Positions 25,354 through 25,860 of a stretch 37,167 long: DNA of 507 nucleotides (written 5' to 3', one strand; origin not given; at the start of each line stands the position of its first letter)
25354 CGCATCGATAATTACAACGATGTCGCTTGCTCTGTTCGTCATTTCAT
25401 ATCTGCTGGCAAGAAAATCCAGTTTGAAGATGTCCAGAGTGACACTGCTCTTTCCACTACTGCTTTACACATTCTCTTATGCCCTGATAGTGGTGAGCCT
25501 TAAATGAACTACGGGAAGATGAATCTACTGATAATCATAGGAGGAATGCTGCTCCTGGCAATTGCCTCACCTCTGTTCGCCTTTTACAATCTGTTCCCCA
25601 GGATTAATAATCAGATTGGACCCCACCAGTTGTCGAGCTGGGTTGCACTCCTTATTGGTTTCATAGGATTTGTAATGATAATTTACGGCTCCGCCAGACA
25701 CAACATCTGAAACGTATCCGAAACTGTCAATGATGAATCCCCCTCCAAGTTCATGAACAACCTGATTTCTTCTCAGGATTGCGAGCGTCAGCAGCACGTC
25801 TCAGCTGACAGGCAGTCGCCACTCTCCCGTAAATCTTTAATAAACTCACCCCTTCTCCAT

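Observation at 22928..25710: Rieske-cytochrome b operon followed by three chained mini membrane ORFs: candidate uncharacterised subunits of an archaeal complex-III analogue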

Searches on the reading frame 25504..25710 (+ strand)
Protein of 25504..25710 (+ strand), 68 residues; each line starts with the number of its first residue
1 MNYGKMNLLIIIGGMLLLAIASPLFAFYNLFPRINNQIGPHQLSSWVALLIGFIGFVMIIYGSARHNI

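Call 4: search_protein_families(library=pfam, proteins=[window:25504-25710:+], max_evalue=1)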
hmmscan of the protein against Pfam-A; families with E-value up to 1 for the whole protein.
window:25504-25710:+ (68 aa): 7 families
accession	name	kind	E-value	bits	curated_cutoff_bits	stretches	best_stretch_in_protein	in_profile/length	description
PF13687.11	DUF4153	-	0.017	14.8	27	1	8-62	98-150/373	Domain of unknown function (DUF4153)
PF20712.2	CyanoTRADDas_TM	-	0.019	15.5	24.3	1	42-63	7-28/68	Cyanobacterial TRADD-N associated 2-Transmembrane domain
PF02656.20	DUF202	-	0.022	15.7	23.4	1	8-66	18-62/68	Domain of unknown function (DUF202)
PF18303.6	Saf_2TM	-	0.066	13.5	29.5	1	8-62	24-82/152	SAVED-fused 2TM effector domain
PF13567.11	DUF4131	-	0.072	13.2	31.6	1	16-67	12-54/165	Domain of unknown function (DUF4131)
PF00335.26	Tetraspanin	-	0.19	11.8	32.1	1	6-62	8-64/225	Tetraspanin family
PF20990.2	DUF2207_C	-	0.53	10.4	33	1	8-61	140-181/247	Predicted membrane protein (DUF2207) C-terminal domain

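Call 25: search_solved_structures(query=A2, max_evalue=10)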
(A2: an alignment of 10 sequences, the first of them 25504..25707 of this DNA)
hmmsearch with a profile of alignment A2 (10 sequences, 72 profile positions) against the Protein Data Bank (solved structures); distinct sequences matched with E-value up to 10: 1.
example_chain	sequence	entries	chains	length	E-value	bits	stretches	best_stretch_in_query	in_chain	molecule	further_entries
4urp_A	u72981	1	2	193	1.7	11.7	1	34-59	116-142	FATTY ACID REPRESSION MUTANT PROTEIN 2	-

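Call 35: find_homologous_proteins(query=A2, max_evalue=0.001)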
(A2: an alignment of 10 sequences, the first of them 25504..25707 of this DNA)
Query A2 (10 sequences) (68 aa, profile of the alignment): 80 proteins with E <= 0.001 among 3326 candidates.
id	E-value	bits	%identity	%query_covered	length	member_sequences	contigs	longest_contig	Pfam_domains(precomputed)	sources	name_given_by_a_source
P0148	3.1e-31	125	38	94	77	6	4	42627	-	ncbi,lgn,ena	-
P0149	4.8e-31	124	36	94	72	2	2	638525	-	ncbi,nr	ncbi:hypothetical protein TZ01_02345 [Acidiplasma sp. MBA-1]|nr:hypothetical protein [Acidiplasma cu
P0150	5.9e-31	124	41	94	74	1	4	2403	-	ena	-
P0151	6.7e-31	124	39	94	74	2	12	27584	-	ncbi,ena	-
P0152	1.7e-30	122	41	87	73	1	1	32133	-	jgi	jgi:hypothetical protein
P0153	1.7e-30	122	41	87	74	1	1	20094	-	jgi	jgi:uncharacterized membrane protein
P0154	1.8e-30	122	51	63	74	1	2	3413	-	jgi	-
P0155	2.0e-30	122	39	94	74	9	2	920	-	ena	-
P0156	2.0e-30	122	41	94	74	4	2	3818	-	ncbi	-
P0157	2.4e-30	122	43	68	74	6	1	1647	-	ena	-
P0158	3.6e-30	121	49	57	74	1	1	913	-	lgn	-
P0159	3.8e-30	121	49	57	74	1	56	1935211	-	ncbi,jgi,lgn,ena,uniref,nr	ncbi:hypothetical protein ACLIKE_07825 [Ferroplasma acidiphilum]|jgi:hypothetical protein|uniref:Unc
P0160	4.8e-30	121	39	94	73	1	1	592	-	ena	-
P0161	4.8e-30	121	51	57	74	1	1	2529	-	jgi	-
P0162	5.7e-30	121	36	94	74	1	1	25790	-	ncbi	-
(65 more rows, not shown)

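Call 65: predict_structure(alignment_id=A6)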
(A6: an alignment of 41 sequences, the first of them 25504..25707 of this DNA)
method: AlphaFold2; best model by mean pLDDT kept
length: 68 residues; sequences in the alignment: 41
mean_pLDDT: 91.2   pTM: 0.74
mean pLDDT of the five models: 91.2, 87.8, 86.6, 86.3, 86.2
residues with pLDDT >= 90: 44; 70-90: 23; 50-70: 1; < 50: 0
segments of 3 or more residues with pLDDT < 50: none
pLDDT, mean of each block of 10 residues (from residue 1): 89 98 91 81 90 98 91
secondary structure, 60 per line:
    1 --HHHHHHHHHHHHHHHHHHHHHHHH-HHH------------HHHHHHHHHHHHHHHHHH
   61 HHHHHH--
elements in order: H3-26 H43-66

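Call 79: search_protein_families(library=ncbifam, proteins=[window:25504-25710:+], max_evalue=0.01)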
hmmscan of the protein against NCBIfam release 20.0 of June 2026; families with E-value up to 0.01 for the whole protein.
window:25504-25710:+ (68 aa): 0 families

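Call 83: fold_search(model_id=the predicted structure, library=pdb)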
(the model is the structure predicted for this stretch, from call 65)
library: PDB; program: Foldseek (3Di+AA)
matches with E <= 10: 56; with E <= 0.001: 0
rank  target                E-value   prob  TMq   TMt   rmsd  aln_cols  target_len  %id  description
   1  6vq6_f                1.4e+00  0.82  0.66  0.55   4.4        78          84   13  Mammalian V-ATPase from rat brain - composite model of rotational state 1 bound to ADP and SidK (built from focused re (released 2020-03-18)
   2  9nye_A                2.3e+00  0.87  0.73  0.18   2.5        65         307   18  Cryo-EM structure of the glycosyltransferase GtrB in the apo state (octamer volume) (released 2025-12-17)
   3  9jfj_B                2.5e+00  0.41  0.52  0.21   3.5        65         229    8  Crystal structure of the cytoplasmic domain of ZraS in ADP-bound form (released 2025-03-26)
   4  9bhc_B                2.9e+00  0.15  0.42  0.14   5.5        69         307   23  Salmonella undecaprenyl-phosphate 4-deoxy-4-formamido-L-arabinose transferase (ArnC) (released 2025-02-12)
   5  7q21_K                3.1e+00  0.63  0.56  0.60   4.0        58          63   22  III2-IV2 respiratory supercomplex from Corynebacterium glutamicum (released 2022-02-02)
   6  7qho_J                3.1e+00  0.15  0.43  0.34   5.5        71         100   13  Cytochrome bcc-aa3 supercomplex (respiratory supercomplex III2/IV2) from Corynebacterium glutamicum (as isolated) (released 2022-05-18)
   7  5jdh                  3.3e+00  0.08  0.35  0.09  14.5        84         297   13  Structural mechanisms of extracellular ion exchange and induced binding-site occlusion in the sodium-calcium exchanger N (released 2016-05-11)
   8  7qhm_J                3.7e+00  0.23  0.49  0.35   5.0        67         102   27  Cytochrome bcc-aa3 supercomplex (respiratory supercomplex III2/IV2) from Corynebacterium glutamicum (stigmatellin and  (released 2022-05-18)
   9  5hxh_B                4.2e+00  0.08  0.35  0.08  15.1        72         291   15  Structural mechanisms of extracellular ion exchange and induced binding-site occlusion in the sodium-calcium exchanger (released 2016-05-11)
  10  8b6h_EG               4.4e+00  0.13  0.39  0.31   5.3        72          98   12  Cryo-EM structure of cytochrome c oxidase dimer (complex IV) from respiratory supercomplex of Tetrahymena thermophila (released 2023-03-29)
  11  9mrg_A                4.4e+00  0.12  0.38  0.17   7.0        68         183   22  Cryo-EM structure of KwaA tetramer with C2 symmetry (released 2025-11-05)
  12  5jdq                  4.4e+00  0.07  0.35  0.08  13.9        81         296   14  Structural mechanisms of extracellular ion exchange and induced binding-site occlusion in the sodium-calcium exchanger N (released 2016-05-11)
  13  7a0g_DDD              4.7e+00  0.75  0.76  0.17   2.8        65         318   12  Structure of the SmhB pore of the tripartite alpha-pore forming toxin, Smh, from Serratia marcescens. (released 2021-03-31)
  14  7u8o_f                4.7e+00  0.44  0.67  0.55   4.0        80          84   12  Structure of porcine V-ATPase with mEAK7 and SidK, Rotary state 2 (released 2022-07-06)
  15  5jdl                  4.7e+00  0.06  0.33  0.08  14.3        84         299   14  Structural mechanisms of extracellular ion exchange and induced binding-site occlusion in the sodium-calcium exchanger N (released 2016-05-11)
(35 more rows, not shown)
